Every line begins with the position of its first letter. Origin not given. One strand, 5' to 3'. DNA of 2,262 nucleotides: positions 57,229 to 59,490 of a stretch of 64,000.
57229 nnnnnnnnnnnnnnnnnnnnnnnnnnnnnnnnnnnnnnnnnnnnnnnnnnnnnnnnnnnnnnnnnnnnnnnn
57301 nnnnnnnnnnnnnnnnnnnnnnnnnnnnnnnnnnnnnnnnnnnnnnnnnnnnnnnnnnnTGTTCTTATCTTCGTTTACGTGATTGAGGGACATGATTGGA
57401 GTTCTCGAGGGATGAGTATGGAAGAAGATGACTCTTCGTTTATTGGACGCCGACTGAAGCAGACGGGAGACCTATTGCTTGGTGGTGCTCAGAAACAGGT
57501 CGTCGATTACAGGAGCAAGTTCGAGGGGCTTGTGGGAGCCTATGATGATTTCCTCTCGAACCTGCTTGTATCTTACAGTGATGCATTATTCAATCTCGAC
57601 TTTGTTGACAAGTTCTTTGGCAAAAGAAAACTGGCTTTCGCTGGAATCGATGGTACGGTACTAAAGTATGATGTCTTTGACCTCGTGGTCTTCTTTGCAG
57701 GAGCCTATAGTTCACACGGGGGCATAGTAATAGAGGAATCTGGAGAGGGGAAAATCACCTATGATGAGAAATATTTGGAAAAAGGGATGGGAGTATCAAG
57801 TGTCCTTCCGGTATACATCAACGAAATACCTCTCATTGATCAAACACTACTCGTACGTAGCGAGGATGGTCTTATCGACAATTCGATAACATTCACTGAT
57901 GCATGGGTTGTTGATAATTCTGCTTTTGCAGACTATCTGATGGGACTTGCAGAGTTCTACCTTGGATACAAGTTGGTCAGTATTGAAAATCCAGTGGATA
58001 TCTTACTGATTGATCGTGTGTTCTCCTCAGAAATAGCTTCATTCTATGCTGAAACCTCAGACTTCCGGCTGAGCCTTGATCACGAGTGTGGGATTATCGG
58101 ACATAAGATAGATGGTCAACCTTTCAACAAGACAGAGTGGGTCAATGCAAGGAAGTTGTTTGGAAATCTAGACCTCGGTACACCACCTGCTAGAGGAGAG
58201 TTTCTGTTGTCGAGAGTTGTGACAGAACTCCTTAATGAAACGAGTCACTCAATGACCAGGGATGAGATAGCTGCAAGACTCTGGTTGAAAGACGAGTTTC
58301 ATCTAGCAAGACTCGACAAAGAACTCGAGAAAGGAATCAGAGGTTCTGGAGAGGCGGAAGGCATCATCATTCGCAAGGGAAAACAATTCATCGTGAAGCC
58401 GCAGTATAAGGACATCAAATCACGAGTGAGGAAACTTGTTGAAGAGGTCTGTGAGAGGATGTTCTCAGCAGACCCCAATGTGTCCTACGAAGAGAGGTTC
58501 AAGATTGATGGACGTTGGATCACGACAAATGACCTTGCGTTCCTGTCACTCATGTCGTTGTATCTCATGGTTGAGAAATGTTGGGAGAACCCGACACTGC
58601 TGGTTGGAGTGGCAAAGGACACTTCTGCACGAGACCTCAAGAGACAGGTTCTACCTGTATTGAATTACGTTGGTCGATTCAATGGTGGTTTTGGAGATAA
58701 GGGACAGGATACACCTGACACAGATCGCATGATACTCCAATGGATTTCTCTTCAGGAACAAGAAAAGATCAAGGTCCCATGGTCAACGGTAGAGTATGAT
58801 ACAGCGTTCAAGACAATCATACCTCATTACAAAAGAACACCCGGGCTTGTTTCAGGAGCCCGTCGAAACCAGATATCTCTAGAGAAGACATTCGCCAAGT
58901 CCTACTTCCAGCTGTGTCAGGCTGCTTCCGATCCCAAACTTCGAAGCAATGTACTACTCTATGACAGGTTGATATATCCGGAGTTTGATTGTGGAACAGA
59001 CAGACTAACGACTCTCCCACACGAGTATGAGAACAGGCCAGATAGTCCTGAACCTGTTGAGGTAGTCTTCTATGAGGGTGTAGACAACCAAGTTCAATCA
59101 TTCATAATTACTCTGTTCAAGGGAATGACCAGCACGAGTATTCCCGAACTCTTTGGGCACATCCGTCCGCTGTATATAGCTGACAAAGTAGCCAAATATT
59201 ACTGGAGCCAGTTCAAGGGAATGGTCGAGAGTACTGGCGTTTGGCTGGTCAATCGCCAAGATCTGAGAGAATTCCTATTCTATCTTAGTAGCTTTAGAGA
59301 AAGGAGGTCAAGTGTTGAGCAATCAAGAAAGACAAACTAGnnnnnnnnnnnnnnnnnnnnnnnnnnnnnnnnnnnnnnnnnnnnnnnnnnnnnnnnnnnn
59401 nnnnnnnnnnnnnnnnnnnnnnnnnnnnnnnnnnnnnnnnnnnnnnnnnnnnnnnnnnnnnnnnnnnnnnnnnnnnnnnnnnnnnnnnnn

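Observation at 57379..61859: Stand-alone NurA-like / HerA-like / MglA-like GTPase cassette without Mre11-Rad50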

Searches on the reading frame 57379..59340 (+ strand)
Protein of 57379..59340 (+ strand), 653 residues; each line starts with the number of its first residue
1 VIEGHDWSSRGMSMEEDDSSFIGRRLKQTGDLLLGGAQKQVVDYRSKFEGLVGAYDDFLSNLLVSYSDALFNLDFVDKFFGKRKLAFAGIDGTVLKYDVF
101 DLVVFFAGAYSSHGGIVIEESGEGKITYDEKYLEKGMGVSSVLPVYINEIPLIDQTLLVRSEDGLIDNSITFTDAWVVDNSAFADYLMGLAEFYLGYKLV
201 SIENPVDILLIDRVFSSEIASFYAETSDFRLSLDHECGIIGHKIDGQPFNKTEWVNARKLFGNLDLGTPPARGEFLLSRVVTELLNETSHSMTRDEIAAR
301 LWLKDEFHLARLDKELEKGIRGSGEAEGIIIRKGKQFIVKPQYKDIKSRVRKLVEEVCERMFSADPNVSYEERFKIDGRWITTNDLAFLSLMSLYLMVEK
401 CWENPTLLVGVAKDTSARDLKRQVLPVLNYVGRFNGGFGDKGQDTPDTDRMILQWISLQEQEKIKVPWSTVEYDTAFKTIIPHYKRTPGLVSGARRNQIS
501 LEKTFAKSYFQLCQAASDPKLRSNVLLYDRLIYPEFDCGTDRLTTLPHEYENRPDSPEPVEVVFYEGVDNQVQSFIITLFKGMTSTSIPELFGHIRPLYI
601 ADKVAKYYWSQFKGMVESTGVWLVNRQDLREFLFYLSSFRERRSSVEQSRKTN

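Call 3: search_protein_families(library=pfam, proteins=[window:57379-59340:+], max_evalue=0.1)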
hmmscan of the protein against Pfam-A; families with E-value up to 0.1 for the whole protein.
window:57379-59340:+ (653 aa): 0 families

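Call 4: search_protein_families(library=padloc, proteins=[window:57379-59340:+], max_evalue=0.1)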
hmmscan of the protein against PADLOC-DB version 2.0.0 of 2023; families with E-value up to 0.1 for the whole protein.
window:57379-59340:+ (653 aa): 0 families

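Call 5: search_protein_families(library=ncbifam, proteins=[window:57379-59340:+], max_evalue=0.1)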
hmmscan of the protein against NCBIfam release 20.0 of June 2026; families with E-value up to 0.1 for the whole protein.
window:57379-59340:+ (653 aa): 0 families

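Call 6: find_homologous_proteins(query=window:57379-59340:+)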
Query window:57379-59340:+ (653 aa): 138 proteins with E <= 0.001 among 8000 candidates; the best 120 are listed.
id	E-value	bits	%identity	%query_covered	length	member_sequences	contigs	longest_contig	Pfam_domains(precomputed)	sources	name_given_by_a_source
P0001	0.0e+0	1456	100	98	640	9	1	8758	-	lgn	-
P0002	0.0e+0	1326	90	98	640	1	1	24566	-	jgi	jgi:hypothetical protein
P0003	0.0e+0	1297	87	98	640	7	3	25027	-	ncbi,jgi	ncbi:MAG: hypothetical protein ACXABN_12975 [Candidatus Thorarchaeota archaeon]|jgi:hypothetical pro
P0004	0.0e+0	1260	85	97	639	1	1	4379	-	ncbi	ncbi:MAG: hypothetical protein ACFFEE_08855 [Candidatus Thorarchaeota archaeon]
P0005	0.0e+0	1239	83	98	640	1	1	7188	-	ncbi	-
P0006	0.0e+0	1237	83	98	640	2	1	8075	-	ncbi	-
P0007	0.0e+0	1226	82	98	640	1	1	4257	-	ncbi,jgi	ncbi:MAG: hypothetical protein ACXAC0_05520 [Candidatus Thorarchaeota archaeon]|jgi:hypothetical pro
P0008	0.0e+0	1225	81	98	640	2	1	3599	-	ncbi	-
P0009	0.0e+0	1220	81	98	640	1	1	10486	-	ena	-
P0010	0.0e+0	1220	82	98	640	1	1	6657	-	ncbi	ncbi:MAG: hypothetical protein ACFFFK_04220 [Candidatus Thorarchaeota archaeon]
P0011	0.0e+0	1217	81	98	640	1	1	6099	-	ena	-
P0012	0.0e+0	1213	82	98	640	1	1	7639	-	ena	-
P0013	0.0e+0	1206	81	98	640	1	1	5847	-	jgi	jgi:hypothetical protein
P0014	0.0e+0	1203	80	98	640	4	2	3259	-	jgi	jgi:hypothetical protein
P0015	0.0e+0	1203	81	98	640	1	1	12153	-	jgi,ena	-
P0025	0.0e+0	1161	79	98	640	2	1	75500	-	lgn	-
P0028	0.0e+0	1102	73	97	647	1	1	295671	-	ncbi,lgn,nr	ncbi:MAG: hypothetical protein JW779_02645 [Candidatus Thorarchaeota archaeon]|nr:hypothetical prote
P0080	1.6e-286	970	63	97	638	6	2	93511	-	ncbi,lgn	ncbi:MAG: hypothetical protein ACFFAX_00170 [Promethearchaeota archaeon]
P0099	3.3e-266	903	60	98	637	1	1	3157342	-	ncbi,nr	ncbi:MAG: hypothetical protein JSW61_07705 [Candidatus Thorarchaeota archaeon]|nr:MAG: hypothetical 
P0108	1.1e-242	825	58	97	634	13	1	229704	-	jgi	-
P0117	2.9e-216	738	52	98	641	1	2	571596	-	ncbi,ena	-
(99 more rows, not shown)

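Call 11: find_encoding_contigs(protein=P0117, flank=8000, max_places=2)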
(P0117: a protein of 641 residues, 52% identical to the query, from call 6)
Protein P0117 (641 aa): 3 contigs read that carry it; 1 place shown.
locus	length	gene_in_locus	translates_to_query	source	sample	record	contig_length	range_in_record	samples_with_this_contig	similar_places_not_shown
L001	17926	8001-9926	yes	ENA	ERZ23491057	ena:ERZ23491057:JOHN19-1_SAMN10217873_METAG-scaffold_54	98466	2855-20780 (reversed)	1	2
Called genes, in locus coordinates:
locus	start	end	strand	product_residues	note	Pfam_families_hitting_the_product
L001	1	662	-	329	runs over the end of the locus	PF00753:Lactamase_B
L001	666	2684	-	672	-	PF12439:GDE_N, PF06202:GDE_C, PF22422:MGH1-like_GH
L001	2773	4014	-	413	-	PF07690:MFS_1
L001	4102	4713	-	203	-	-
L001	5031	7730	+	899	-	PF18884:TSP3_bac (faint)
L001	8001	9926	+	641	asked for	-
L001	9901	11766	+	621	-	PF01935:DUF87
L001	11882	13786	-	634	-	PF00496:SBP_bac_5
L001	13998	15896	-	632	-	PF00496:SBP_bac_5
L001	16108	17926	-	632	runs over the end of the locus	PF00496:SBP_bac_5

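Call 12: find_encoding_contigs(protein=P0099, flank=8000, max_places=2)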
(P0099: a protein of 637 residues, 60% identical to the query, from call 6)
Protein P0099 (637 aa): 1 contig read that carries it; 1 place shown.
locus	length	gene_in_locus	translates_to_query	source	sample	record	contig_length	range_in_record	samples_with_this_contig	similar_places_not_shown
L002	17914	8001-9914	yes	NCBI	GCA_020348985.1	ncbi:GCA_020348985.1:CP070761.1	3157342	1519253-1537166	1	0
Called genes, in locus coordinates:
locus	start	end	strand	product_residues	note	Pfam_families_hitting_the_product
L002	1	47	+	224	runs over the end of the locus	PF01061:ABC2_membrane (weak), PF03379:CcmB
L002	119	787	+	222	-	PF01578:Cytochrom_C_asm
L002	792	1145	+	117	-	-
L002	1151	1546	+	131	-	PF03100:CcmE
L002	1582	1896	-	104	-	-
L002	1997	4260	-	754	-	-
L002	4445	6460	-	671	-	PF12439:GDE_N, PF06202:GDE_C, PF22422:MGH1-like_GH (faint)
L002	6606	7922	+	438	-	PF07690:MFS_1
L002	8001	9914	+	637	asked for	-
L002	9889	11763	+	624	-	PF01935:DUF87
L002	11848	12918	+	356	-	PF13187:Fer4_9, PF00037:Fer4 (faint), PF13237:Fer4_10 (weak), PF14697:Fer4_21 (weak), PF12838:Fer4_7 (faint), PF13484:Fer4_16 (faint), PF04422:FrhB_FdhB_N, PF04432:FrhB_FdhB_C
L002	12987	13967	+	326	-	PF00753:Lactamase_B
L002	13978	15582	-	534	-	PF00501:AMP-binding, PF13193:AMP-binding_C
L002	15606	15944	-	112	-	PF02036:SCP2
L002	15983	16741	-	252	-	PF00378:ECH_1, PF16113:ECH_2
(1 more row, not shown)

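Call 13: find_encoding_contigs(protein=P0108, flank=8000, max_places=2)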
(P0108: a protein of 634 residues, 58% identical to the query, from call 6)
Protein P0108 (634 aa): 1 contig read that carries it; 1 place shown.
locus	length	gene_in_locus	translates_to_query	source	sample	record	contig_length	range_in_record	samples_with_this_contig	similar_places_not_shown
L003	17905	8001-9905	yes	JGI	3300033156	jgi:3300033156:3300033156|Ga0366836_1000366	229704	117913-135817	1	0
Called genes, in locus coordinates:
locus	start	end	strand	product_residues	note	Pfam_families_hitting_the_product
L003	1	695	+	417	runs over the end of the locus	PF07690:MFS_1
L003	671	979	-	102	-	PF13622:4HBT_3 (weak), PF03061:4HBT, PF13279:4HBT_2, PF22636:FlK (weak)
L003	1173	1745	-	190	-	-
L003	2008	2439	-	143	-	-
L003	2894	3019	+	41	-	-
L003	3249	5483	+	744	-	-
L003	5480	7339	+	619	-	-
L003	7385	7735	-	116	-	-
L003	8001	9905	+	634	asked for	-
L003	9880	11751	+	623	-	PF01935:DUF87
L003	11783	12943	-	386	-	-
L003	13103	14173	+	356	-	PF13183:Fer4_8 (faint), PF00037:Fer4 (faint), PF13237:Fer4_10, PF14697:Fer4_21, PF12838:Fer4_7 (weak), PF13187:Fer4_9 (weak), PF04422:FrhB_FdhB_N, PF04432:FrhB_FdhB_C, +2 more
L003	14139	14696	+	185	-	PF03266:NTPase_1, PF13401:AAA_22 (weak)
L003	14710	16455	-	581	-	PF22352:K319L-like_PKD (faint)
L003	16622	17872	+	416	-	PF07690:MFS_1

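Call 14: find_encoding_contigs(protein=P0028, flank=8000, max_places=2)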
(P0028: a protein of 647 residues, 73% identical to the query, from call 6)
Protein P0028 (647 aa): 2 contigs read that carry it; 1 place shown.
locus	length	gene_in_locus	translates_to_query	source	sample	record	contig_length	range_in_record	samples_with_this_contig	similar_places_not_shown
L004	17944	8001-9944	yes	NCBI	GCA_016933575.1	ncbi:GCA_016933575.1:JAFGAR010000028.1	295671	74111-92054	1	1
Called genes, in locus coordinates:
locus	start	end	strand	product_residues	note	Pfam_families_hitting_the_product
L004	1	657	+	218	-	PF00300:His_Phos_1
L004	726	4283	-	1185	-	-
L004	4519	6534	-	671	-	PF12439:GDE_N, PF06202:GDE_C, PF22422:MGH1-like_GH (faint)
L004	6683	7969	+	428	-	PF07690:MFS_1 (weak)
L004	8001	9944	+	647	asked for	-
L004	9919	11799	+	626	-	PF01935:DUF87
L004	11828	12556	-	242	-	PF00925:GTP_cyclohydro2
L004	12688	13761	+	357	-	PF13183:Fer4_8 (faint), PF00037:Fer4 (weak), PF13237:Fer4_10, PF14697:Fer4_21, PF12838:Fer4_7 (weak), PF13187:Fer4_9, PF04422:FrhB_FdhB_N, PF04432:FrhB_FdhB_C, +1 more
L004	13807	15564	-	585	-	-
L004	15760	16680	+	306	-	PF18551:TackOD1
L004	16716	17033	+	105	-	-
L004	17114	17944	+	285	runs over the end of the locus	PF01993:MTD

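Call 15: find_encoding_contigs(protein=P0080, flank=8000, max_places=2)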
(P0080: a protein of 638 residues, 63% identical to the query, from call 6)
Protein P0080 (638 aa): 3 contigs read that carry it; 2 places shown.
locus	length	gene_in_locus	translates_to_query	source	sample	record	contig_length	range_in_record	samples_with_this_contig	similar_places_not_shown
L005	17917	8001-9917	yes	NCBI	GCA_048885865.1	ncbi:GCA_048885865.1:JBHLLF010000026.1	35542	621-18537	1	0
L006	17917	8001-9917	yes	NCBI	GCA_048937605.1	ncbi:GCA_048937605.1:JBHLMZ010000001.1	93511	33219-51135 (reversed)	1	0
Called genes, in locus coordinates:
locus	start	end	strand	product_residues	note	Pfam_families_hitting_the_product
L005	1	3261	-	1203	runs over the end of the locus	-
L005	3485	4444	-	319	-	PF00753:Lactamase_B, PF23023:Anti-Pycsar_Apyc1 (weak)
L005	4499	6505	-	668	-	PF12439:GDE_N, PF06202:GDE_C, PF22422:MGH1-like_GH (weak)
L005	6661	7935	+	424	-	PF07690:MFS_1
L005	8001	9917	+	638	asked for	-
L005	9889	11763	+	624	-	PF01935:DUF87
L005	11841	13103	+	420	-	PF07690:MFS_1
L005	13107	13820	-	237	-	PF00925:GTP_cyclohydro2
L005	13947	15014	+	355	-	PF00037:Fer4 (weak), PF12837:Fer4_6 (faint), PF13237:Fer4_10, PF14697:Fer4_21 (weak), PF12838:Fer4_7, PF13187:Fer4_9 (weak), PF04422:FrhB_FdhB_N, PF04432:FrhB_FdhB_C, +3 more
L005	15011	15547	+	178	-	PF13401:AAA_22 (weak), PF03266:NTPase_1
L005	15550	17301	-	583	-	-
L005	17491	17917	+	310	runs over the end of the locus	PF18551:TackOD1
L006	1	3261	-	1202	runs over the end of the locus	-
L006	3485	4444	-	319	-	PF00753:Lactamase_B, PF23023:Anti-Pycsar_Apyc1 (weak)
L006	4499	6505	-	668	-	PF12439:GDE_N, PF06202:GDE_C, PF22422:MGH1-like_GH (weak)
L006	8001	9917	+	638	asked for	-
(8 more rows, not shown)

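Call 17: predict_structure(alignment_id=A1)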
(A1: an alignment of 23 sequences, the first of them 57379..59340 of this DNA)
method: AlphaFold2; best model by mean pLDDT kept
length: 653 residues; sequences in the alignment: 23
mean_pLDDT: 84.4   pTM: 0.86
mean pLDDT of the five models: 84.4, 76.8, 74.3, 69.5, 59.9
residues with pLDDT >= 90: 306; 70-90: 258; 50-70: 55; < 50: 34
segments of 3 or more residues with pLDDT < 50: 1-19, 639-653
pLDDT, mean of each block of 10 residues (from residue 1): 28 39 69 80 83 89 86 96 96 90 91 95 90 71 89 86 73 82 95 97 95 90 86 90 93 92 87 87 92 95 89 94 90 95 93 96 89 91 96 97 95 77 89 82 73 88 90 88 88 64 88 75 84 91 87 82 89 95 79 85 91 87 73 58 39 27
secondary structure, 60 per line:
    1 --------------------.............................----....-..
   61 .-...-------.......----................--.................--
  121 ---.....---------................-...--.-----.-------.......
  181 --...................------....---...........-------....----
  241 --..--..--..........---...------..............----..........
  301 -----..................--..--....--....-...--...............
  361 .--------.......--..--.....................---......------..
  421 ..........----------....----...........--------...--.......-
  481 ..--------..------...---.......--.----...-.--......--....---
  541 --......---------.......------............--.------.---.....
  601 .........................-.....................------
elements in order: H21-49 H54-57 E63-65 H73-79 E84-99 E102-118 E124-128 E138-146 H147-153 H174-180 H183-201 E208-211 H215-225 H233-236 H251-260 H273-286 E291-293 H294-300 H306-321 E330-333 E336-339 H346-361 H370-374 H383-403 E407-412 H419-430 H441-444 H449-459 E468-470 H475-479 E505-511 E526-531 H534-537 E543-548 E558-564 H571-582 H596-625 H627-647

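Call 20: fold_search(model_id=the predicted structure, library=pdb)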
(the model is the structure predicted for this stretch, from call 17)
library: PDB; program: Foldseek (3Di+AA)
matches with E <= 10: 696; with E <= 0.001: 10
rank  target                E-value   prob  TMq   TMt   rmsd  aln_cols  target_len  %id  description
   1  9x1m_G                7.7e-09  1.00  0.30  0.45  14.5       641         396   12  The cryo-EM structure of HerA-NurA complex with AMPPNP and dsDNA from Thermococcus kodakarensis (released 2026-02-04)
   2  3taz_A                2.4e-08  1.00  0.27  0.38  17.2       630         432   12  Crystal structure of NurA bound to dAMP and manganese (released 2011-11-23)
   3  9x1l_G                4.6e-08  1.00  0.28  0.42  15.6       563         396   12  The cryo-EM structure of HerA-NurA complex with AMPPNP from Thermococcus kodakarensis (released 2026-02-04)
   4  9x1n_G                1.2e-07  1.00  0.29  0.44  14.3       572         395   11  The cryo-EM structure of HerA-NurA complex with ATPgammaS and dsDNA from Thermococcus kodakarensis (State 1) (released 2026-02-04)
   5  3taz_B                3.1e-07  1.00  0.29  0.40  18.1       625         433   11  Crystal structure of NurA bound to dAMP and manganese (released 2011-11-23)
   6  2ygk_A                3.3e-07  1.00  0.33  0.62  11.5       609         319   12  Crystal structure of the NurA nuclease from Sulfolobus solfataricus (released 2011-12-14)
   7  3tal_B                3.4e-07  1.00  0.25  0.35  16.9       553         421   12  Crystal structure of NurA with manganese (released 2011-11-23)
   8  3tal_A                4.0e-07  1.00  0.29  0.41  16.6       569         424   12  Crystal structure of NurA with manganese (released 2011-11-23)
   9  3tai_B                9.6e-07  1.00  0.28  0.40  18.6       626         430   12  Crystal structure of NurA (released 2011-11-23)
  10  3tai_A                1.3e-06  1.00  0.28  0.39  16.4       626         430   12  Crystal structure of NurA (released 2011-11-23)
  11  1zup_A                3.2e-02  0.38  0.10  0.19  13.1       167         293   11  CRYSTAL STRUCTURE OF A PUTATIVE NUCLEASE WITH A RIBONUCLEASE H-LIKE MOTIF FOLD (TM1739) FROM THERMOTOGA MARITIMA AT 2. (released 2005-06-21)
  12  1zup_B                4.2e-02  0.25  0.10  0.17  13.9       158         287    9  CRYSTAL STRUCTURE OF A PUTATIVE NUCLEASE WITH A RIBONUCLEASE H-LIKE MOTIF FOLD (TM1739) FROM THERMOTOGA MARITIMA AT 2. (released 2005-06-21)
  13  4xpu_A                7.4e-02  0.18  0.08  0.18  11.9       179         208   11  The crystal structure of EndoV from E.coli (released 2015-08-19)
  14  2xmn_A                1.6e-01  0.04  0.06  0.09  38.1       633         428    7  High resolution snapshots of defined TolC open states present an iris- like movement of periplasmic entrance helices (released 2011-01-26)
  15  5dac_B                1.8e-01  0.04  0.06  0.08  26.0       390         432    9  ATP-gamma-S bound Rad50 from Chaetomium thermophilum in complex with DNA (released 2016-03-02)
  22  4b8x_A                2.8e-01  0.96  0.11  0.43   7.6       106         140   13  Near atomic resolution crystal structure of Sco5413, a MarR family transcriptional regulator from Streptomyces coelico (released 2012-10-17)
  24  3r0a_A                3.0e-01  0.60  0.10  0.38   8.9       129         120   17  Possible transcriptional regulator from Methanosarcina mazei Go1 (gi 21227196) (released 2011-03-23)
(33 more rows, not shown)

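Call 21: find_encoding_contigs(protein=P0002, flank=8000, max_places=2)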
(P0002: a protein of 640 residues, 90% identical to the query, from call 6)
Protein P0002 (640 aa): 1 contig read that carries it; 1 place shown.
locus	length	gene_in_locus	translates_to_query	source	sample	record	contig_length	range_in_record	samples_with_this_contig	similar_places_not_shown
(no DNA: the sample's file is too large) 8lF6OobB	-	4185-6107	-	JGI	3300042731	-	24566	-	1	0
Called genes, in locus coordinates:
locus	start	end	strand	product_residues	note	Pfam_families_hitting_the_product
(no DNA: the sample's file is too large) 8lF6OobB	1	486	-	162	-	?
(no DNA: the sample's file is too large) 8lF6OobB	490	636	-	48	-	-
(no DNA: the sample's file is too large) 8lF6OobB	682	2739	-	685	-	PF12439:GDE_N, PF06202:GDE_C, PF22422:MGH1-like_GH (weak)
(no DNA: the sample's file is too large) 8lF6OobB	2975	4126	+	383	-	PF07690:MFS_1 (weak)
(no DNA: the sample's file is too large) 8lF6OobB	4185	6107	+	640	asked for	-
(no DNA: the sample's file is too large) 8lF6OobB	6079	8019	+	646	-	PF01935:DUF87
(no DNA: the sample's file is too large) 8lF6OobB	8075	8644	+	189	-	PF00025:Arf, PF00071:Ras, PF04670:Gtr1_RagA, PF08477:Roc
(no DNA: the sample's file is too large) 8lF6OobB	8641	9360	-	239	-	PF00925:GTP_cyclohydro2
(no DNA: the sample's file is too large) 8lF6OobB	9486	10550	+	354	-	PF13187:Fer4_9 (faint), PF13237:Fer4_10 (weak), PF14697:Fer4_21 (weak), PF04422:FrhB_FdhB_N, PF04432:FrhB_FdhB_C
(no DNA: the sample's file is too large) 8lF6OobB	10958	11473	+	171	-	PF03266:NTPase_1, PF13401:AAA_22 (weak)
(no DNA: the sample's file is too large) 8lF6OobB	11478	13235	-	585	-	-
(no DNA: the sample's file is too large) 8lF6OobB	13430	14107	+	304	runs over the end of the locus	PF18551:TackOD1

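Call 22: find_encoding_contigs(protein=P0025, flank=8000, max_places=2)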
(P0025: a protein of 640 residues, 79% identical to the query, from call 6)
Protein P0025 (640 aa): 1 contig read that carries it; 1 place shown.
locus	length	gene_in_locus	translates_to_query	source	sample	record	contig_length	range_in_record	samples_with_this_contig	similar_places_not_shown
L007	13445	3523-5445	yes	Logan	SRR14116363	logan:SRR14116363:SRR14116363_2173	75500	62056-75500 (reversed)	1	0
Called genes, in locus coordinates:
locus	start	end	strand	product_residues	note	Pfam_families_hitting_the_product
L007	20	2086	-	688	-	PF12439:GDE_N, PF06202:GDE_C, PF22422:MGH1-like_GH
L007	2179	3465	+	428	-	PF07690:MFS_1 (faint)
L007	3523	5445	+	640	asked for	-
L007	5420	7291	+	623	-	PF01935:DUF87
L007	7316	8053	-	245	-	PF00925:GTP_cyclohydro2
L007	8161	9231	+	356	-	PF13183:Fer4_8 (faint), PF00037:Fer4 (faint), PF13237:Fer4_10, PF14697:Fer4_21, PF12838:Fer4_7, PF13187:Fer4_9, PF04422:FrhB_FdhB_N, PF04432:FrhB_FdhB_C, +1 more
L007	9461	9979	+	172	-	PF00004:AAA (faint), PF03266:NTPase_1, PF13245:AAA_19 (faint), PF13401:AAA_22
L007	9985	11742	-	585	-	-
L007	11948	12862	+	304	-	PF18551:TackOD1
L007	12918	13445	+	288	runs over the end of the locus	PF01993:MTD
